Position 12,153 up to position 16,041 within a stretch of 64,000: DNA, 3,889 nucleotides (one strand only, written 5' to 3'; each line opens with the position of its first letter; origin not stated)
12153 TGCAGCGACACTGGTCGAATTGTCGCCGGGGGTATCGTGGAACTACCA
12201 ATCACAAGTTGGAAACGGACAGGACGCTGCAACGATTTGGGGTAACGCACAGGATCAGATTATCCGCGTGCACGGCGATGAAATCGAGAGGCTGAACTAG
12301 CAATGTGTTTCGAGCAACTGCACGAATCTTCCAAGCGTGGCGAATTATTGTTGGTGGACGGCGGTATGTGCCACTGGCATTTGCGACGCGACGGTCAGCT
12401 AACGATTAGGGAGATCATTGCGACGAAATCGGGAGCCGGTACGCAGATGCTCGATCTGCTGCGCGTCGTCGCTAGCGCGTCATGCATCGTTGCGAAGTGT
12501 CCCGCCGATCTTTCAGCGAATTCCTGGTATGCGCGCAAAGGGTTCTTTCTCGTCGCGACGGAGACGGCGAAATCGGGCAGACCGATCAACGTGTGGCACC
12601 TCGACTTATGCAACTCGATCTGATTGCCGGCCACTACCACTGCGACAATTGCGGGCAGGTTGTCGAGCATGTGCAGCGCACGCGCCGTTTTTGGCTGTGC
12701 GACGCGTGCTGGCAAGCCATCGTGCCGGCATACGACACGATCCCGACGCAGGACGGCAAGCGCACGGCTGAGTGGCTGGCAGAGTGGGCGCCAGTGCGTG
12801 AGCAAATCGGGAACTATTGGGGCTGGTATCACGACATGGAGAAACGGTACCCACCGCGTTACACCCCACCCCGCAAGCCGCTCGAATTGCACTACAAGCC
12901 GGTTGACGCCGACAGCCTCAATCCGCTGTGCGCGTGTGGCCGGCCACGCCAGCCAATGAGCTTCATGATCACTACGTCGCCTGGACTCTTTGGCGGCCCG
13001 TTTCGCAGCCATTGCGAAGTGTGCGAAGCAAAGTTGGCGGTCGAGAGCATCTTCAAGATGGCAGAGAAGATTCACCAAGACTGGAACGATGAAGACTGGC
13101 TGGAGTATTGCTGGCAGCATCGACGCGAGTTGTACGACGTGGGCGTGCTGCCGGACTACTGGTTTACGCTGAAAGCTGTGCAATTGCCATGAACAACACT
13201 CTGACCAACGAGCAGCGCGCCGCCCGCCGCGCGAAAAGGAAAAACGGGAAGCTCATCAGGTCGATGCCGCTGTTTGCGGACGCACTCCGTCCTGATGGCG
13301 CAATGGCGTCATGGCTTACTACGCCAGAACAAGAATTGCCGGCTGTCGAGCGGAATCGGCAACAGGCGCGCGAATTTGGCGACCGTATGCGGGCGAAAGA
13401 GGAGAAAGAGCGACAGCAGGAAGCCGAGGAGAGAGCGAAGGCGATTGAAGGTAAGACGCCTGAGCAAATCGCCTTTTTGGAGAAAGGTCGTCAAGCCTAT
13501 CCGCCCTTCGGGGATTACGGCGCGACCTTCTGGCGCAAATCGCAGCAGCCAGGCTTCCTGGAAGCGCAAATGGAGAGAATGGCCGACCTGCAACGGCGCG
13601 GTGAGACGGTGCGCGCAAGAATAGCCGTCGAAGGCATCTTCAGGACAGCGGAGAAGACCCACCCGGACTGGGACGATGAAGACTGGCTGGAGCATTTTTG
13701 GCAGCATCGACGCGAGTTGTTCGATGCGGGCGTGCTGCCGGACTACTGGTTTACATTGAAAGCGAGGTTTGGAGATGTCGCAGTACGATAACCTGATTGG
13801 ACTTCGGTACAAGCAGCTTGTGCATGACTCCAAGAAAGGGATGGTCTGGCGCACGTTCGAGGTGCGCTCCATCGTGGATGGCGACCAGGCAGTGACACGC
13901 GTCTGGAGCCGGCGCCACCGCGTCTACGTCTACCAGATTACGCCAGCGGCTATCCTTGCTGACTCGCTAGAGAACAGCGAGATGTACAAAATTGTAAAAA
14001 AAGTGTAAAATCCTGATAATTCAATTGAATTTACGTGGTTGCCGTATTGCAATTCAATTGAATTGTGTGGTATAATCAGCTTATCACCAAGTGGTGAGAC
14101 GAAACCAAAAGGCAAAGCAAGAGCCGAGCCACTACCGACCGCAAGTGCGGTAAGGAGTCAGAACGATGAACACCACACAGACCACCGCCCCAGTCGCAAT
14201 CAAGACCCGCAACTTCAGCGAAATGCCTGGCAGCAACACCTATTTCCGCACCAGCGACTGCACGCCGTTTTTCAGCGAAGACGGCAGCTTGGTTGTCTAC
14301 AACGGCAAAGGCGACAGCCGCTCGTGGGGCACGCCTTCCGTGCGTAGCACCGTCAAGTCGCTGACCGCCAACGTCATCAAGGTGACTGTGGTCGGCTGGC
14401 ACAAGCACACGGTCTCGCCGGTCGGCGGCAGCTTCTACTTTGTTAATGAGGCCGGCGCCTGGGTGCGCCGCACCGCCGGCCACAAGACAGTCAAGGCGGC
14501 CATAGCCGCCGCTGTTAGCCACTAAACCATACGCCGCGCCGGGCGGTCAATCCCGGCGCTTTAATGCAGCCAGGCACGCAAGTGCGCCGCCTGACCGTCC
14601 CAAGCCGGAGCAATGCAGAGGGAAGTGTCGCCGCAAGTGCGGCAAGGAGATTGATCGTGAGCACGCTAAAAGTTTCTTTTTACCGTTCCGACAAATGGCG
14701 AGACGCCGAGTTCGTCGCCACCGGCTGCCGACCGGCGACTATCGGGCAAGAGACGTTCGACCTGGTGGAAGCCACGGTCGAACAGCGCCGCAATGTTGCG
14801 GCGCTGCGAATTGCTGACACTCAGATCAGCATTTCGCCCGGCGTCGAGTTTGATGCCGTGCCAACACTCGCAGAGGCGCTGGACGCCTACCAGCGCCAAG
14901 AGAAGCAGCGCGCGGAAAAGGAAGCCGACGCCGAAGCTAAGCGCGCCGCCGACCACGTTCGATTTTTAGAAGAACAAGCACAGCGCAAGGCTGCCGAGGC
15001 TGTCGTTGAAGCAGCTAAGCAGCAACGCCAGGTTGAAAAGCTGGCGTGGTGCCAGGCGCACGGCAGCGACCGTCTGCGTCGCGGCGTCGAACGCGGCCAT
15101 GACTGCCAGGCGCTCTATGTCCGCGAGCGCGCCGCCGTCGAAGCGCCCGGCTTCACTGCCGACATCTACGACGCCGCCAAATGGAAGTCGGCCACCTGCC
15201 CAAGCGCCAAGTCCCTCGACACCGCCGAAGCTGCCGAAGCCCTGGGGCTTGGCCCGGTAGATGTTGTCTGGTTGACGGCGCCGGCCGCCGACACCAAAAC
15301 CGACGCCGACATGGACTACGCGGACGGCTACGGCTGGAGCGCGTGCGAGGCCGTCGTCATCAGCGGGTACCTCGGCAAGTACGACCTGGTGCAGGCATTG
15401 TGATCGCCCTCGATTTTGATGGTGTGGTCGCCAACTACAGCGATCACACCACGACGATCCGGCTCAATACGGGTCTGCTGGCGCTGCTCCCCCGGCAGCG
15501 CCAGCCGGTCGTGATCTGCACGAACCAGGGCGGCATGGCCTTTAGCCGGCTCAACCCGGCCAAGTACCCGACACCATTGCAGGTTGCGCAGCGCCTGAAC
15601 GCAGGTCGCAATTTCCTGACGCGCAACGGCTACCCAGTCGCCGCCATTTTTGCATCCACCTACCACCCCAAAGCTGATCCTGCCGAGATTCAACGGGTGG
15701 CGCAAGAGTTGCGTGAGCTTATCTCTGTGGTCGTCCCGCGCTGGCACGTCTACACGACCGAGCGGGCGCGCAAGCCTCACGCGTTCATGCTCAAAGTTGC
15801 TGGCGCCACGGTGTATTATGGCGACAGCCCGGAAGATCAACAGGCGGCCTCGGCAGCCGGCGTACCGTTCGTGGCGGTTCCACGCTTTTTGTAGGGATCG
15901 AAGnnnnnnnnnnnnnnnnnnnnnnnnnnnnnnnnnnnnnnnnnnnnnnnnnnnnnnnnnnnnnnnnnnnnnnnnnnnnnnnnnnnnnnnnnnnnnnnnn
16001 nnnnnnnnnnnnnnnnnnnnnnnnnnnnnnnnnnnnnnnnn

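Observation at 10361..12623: Mom-like GNAT + DndC-like PP-loop/Fe-S enzyme + mini-GNAT: candidate DNA hypermodification cassette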

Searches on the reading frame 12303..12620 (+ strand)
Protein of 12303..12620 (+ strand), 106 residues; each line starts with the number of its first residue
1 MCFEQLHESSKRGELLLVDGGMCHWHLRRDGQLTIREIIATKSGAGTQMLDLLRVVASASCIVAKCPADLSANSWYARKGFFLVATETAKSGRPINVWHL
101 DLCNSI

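Call 3: search_protein_families(library=pfam, proteins=[window:12303-12620:+], max_evalue=1)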
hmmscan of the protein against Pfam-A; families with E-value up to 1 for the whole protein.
window:12303-12620:+ (106 aa): 0 families

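Call 4: search_protein_families(library=phrogs, proteins=[window:12303-12620:+], max_evalue=0.01)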
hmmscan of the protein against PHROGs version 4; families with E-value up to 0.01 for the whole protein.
window:12303-12620:+ (106 aa): 0 families

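Call 5: search_protein_families(library=ncbifam, proteins=[window:12303-12620:+], max_evalue=1)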
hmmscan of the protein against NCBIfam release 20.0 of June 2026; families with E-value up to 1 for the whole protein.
window:12303-12620:+ (106 aa): 3 families
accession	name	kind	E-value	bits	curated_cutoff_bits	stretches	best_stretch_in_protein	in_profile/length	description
NF007054.0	PRK09505.1-4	equivalog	0.02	13.2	1385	1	23-68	80-123/676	alpha-amylase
NF007053.0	PRK09505.1-3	equivalog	0.069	11.3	1269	1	23-66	81-122/687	alpha-amylase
NF053833.1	Rv1352_Rv1906c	domain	0.13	12.6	25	1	19-52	25-58/76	Rv1352/Rv1906c domain-containing protein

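Call 56: find_homologous_proteins(query=window:12303-12620:+, max_evalue=0.001)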
Query window:12303-12620:+ (106 aa): 640 proteins with E <= 0.001 among 645 candidates; the best 120 are listed.
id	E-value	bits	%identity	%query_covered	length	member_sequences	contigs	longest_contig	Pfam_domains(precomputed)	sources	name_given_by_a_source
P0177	9.7e-63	227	96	100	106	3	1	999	-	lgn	-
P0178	1.0e-51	191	81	100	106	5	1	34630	-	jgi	jgi:hypothetical protein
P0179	2.5e-47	177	77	96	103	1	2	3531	-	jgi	jgi:hypothetical protein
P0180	1.6e-46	175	76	96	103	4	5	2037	-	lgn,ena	-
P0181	3.1e-46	174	76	96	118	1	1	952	-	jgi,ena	-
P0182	1.5e-45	171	75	96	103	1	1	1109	-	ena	-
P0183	2.5e-45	171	76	96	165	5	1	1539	-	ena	-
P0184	2.6e-45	171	74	96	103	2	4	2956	-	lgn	-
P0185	2.6e-45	171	73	100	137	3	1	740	-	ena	-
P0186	4.9e-45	170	73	96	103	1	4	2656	-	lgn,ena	-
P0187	5.2e-45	170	72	100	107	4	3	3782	-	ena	-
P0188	7.3e-45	169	73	96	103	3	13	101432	-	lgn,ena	-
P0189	8.0e-45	169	75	96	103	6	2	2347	-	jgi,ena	-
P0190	8.4e-45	169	73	96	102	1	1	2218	-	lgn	-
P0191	1.2e-44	169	74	96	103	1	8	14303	-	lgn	-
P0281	2.5e-39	151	66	96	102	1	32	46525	-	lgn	-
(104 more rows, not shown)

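Call 58: search_solved_structures(query=A3, max_evalue=10, show_alignments=2)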
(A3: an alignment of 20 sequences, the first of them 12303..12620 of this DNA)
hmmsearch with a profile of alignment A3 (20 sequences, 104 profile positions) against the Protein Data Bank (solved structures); distinct sequences matched with E-value up to 10: 3.
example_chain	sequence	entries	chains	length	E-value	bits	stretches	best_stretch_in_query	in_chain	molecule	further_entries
1vkc_A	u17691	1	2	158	0.44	13.8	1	44-84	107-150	putative acetyl transferase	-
7s83_B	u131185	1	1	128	0.96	12.7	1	58-96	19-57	ShAb02 VNAR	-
7dqg_A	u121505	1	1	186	0.99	12.7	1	40-93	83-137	Putative acetyltransferase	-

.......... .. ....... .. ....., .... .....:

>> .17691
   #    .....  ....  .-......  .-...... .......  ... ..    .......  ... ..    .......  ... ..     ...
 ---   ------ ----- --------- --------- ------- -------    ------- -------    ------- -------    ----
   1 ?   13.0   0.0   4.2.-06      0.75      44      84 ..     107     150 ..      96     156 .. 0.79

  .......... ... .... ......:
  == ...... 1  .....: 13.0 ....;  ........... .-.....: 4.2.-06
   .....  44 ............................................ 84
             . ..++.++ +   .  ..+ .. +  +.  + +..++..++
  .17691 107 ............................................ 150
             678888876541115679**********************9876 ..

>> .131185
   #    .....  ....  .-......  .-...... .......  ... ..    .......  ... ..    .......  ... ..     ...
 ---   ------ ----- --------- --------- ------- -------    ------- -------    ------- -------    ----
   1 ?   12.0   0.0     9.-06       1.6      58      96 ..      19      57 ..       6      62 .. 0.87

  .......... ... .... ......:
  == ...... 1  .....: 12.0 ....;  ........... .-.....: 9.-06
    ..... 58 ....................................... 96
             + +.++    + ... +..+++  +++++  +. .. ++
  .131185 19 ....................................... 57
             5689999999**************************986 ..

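Call 61: find_related_loci(query=A3, collection=viral_contigs, flank=6000)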
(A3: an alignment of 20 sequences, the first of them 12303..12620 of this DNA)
Query A3 (106 aa) in viral_contigs; peptide patterns used: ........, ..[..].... (x = any residue, [..] = any of these).
34 stretches matched a pattern; 28 encode a relative of the query (tblastn E <= 1e-3); 28 distinct loci.
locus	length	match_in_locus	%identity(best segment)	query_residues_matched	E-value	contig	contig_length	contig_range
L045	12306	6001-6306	71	1-102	1e-47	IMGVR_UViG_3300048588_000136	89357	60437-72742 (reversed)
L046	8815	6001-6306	67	1-102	5e-45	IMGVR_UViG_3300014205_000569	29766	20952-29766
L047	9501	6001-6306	63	1-102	6e-43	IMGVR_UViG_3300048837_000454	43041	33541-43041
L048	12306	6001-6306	62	1-102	2e-42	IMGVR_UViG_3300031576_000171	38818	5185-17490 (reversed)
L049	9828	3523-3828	63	1-102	5e-42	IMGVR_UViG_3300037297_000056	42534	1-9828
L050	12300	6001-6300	60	1-100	1e-41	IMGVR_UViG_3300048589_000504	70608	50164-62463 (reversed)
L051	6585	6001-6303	64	1-102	2e-41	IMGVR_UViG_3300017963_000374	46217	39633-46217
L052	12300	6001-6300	60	3-102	1e-40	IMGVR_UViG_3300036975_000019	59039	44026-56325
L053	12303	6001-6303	58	1-101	3e-40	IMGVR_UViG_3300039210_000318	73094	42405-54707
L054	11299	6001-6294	64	1-98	2e-40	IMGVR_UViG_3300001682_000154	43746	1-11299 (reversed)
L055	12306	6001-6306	61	1-102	5e-40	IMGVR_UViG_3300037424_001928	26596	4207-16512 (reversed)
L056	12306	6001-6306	60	1-102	7e-40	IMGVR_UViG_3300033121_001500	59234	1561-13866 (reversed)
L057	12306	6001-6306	62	1-102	8e-40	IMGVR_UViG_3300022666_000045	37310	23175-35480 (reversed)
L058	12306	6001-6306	57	1-102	2e-39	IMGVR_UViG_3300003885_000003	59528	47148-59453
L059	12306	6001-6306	57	1-102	2e-39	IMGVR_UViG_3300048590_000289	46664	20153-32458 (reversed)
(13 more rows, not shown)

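Call 77: find_encoding_contigs(protein=P0188, flank=4000, max_places=4)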
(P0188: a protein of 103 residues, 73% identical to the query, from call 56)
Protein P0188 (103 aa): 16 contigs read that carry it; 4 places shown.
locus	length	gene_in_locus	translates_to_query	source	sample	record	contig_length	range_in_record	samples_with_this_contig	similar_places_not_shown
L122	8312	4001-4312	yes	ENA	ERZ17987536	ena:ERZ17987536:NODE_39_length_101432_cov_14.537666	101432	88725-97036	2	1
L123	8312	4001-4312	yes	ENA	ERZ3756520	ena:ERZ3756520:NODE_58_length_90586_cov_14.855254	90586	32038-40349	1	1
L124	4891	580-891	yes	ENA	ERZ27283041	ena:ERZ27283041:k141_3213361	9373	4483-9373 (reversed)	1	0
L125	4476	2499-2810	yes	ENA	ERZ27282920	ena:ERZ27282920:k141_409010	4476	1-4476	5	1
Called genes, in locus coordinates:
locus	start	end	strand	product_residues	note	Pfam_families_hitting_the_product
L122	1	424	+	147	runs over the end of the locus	-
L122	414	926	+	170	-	-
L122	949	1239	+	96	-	-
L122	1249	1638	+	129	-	-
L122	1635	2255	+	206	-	PF01726:LexA_DNA_bind (weak), PF00392:GntR (faint), PF12802:MarR_2 (faint)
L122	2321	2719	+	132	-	PF00145:DNA_methylase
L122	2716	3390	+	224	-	-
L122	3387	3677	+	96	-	PF01624:MutS_I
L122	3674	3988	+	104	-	-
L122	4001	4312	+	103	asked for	-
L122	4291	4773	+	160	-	PF06177:QueT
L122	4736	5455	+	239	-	PF20314:DUF6610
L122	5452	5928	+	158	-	-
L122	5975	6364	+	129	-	-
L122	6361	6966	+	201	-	PF01726:LexA_DNA_bind (weak), PF00392:GntR (faint), PF12802:MarR_2 (faint)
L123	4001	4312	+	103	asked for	-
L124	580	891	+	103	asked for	-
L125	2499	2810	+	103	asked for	-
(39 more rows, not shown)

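Call 78: find_encoding_contigs(protein=P0281, flank=4000, max_places=4)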
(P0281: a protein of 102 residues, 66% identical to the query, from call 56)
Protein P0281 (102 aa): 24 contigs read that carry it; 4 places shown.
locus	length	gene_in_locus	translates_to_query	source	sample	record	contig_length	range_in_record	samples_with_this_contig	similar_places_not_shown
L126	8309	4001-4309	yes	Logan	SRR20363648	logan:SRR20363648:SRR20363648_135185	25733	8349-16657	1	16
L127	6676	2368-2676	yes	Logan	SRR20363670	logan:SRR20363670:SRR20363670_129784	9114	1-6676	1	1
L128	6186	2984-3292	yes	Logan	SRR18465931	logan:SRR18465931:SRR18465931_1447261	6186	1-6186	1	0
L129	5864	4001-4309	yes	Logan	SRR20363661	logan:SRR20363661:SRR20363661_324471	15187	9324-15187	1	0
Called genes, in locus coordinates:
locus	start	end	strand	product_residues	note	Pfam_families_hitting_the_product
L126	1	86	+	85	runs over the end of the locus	-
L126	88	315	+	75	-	-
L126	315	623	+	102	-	-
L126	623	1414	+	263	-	PF04492:Phage_rep_O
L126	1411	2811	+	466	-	PF00772:DnaB, PF13481:AAA_25 (faint), PF03796:DnaB_C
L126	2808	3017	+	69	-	-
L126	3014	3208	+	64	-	-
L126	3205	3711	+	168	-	PF04542:Sigma70_r2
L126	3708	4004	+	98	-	-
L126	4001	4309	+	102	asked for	-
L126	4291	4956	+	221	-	PF20314:DUF6610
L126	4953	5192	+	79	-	-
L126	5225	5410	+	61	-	-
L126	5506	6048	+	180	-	-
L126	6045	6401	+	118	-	-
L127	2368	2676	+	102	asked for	-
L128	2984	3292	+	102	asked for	-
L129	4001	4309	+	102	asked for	-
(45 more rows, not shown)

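Call 86: search_protein_representatives(alignment_id=A3)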
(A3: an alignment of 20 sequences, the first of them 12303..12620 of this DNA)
Query: 20 sequences, 104 profile positions. Proteins with E-value up to 0.001 (for the whole library): 390; up to 1e-10: 134; up to 1e-30: 17. The best 150 are listed.
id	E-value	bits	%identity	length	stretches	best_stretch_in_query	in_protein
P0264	1.2e-51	189.1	-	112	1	1-102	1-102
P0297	4.3e-44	164.9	-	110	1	1-103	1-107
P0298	1.9e-43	162.8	-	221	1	1-103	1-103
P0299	1.2e-42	160.3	-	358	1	1-102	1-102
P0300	6.7e-42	157.8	-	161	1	1-102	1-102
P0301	2.9e-38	146.1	-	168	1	1-102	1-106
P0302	2.2e-37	143.3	-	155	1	1-101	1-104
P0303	3.7e-37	142.6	-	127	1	1-102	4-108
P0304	8.6e-37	141.4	-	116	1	1-102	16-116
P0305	5.6e-35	135.6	-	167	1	1-102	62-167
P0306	7.3e-35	135.2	-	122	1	2-103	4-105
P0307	1.6e-34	134.2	-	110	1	1-75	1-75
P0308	3.0e-34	133.2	-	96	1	3-102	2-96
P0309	4.7e-34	132.6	-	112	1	3-102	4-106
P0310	6.1e-34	132.3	-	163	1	1-103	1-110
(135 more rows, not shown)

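Call 90: search_protein_families(library=pfam, alignment_id=A5, max_evalue=0.01)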
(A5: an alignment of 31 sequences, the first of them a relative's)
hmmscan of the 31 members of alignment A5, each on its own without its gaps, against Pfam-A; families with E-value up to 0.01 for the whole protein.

A. member 1, P0403 (174 aa): 4 families
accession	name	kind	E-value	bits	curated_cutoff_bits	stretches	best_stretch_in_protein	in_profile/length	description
PF13508.13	Acetyltransf_7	-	3.9e-08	34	27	1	57-127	15-82/84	Acetyltransferase (GNAT) domain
PF00583.31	Acetyltransf_1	-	8.4e-06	26.5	20.7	1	63-127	47-116/116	Acetyltransferase (GNAT) family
PF13673.13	Acetyltransf_10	-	0.00022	21.7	23.6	1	69-142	47-122/128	Acetyltransferase (GNAT) domain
PF08445.16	FR47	-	0.0025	18.2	22.1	1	68-100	17-48/86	FR47-like protein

B. families by the number of members that match (of 31 scanned): 15 families
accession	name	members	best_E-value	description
PF00583.31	Acetyltransf_1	27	5.4e-19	Acetyltransferase (GNAT) family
PF13508.13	Acetyltransf_7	27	7.9e-16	Acetyltransferase (GNAT) domain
PF13673.13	Acetyltransf_10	26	1.8e-13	Acetyltransferase (GNAT) domain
PF08445.16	FR47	21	6.6e-11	FR47-like protein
PF14542.12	Acetyltransf_CG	19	2e-11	GCN5-related N-acetyl-transferase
PF20314.3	DUF6610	5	4.2e-40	Family of unknown function (DUF6610)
PF13527.13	Acetyltransf_9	4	1.3e-08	Acetyltransferase (GNAT) domain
PF13302.13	Acetyltransf_3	3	0.00021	Acetyltransferase (GNAT) domain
PF13480.13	Acetyltransf_6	3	0.00029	Acetyltransferase (GNAT) domain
PF17013.11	Acetyltransf_15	3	0.0013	Putative acetyl-transferase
PF18012.7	PH_17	1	0.00069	PH domain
PF24553.2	Rv0428c_C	1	0.0011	Probable histone acetyltransferase Rv0428c C-terminal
PF13420.13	Acetyltransf_4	1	0.0015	Acetyltransferase (GNAT) domain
PF23209.2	IDM1_C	1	0.0021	Increased DNA methylation 1, C-terminal domain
PF19417.4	RnlA_toxin_N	1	0.0069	RNase LS, bacterial toxin N-terminal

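Call 108: search_protein_families(library=padloc, proteins=[window:12303-12620:+], max_evalue=0.01)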
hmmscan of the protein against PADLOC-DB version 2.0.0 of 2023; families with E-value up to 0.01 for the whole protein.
window:12303-12620:+ (106 aa): 0 families

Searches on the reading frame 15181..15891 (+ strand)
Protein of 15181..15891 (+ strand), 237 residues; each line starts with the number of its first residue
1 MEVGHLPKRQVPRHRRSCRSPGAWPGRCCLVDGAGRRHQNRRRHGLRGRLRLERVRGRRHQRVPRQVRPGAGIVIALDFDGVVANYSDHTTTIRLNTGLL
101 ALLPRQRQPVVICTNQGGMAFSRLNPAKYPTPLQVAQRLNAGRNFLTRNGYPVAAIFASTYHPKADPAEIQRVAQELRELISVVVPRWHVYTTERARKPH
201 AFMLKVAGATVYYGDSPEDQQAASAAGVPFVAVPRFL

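Call 8: search_protein_families(library=phrogs, proteins=[window:15181-15891:+], max_evalue=0.001)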
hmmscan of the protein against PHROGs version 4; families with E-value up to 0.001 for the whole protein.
window:15181-15891:+ (237 aa): 0 families

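Call 79: search_protein_families(library=pfam, proteins=[window:15181-15891:+], max_evalue=0.01)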
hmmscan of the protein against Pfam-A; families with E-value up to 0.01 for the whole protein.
window:15181-15891:+ (237 aa): 1 family
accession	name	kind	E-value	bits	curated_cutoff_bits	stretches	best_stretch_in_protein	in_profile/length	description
PF13419.12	HAD_2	-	0.005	17.4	23.8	0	209-233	154-178/178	Haloacid dehalogenase-like hydrolase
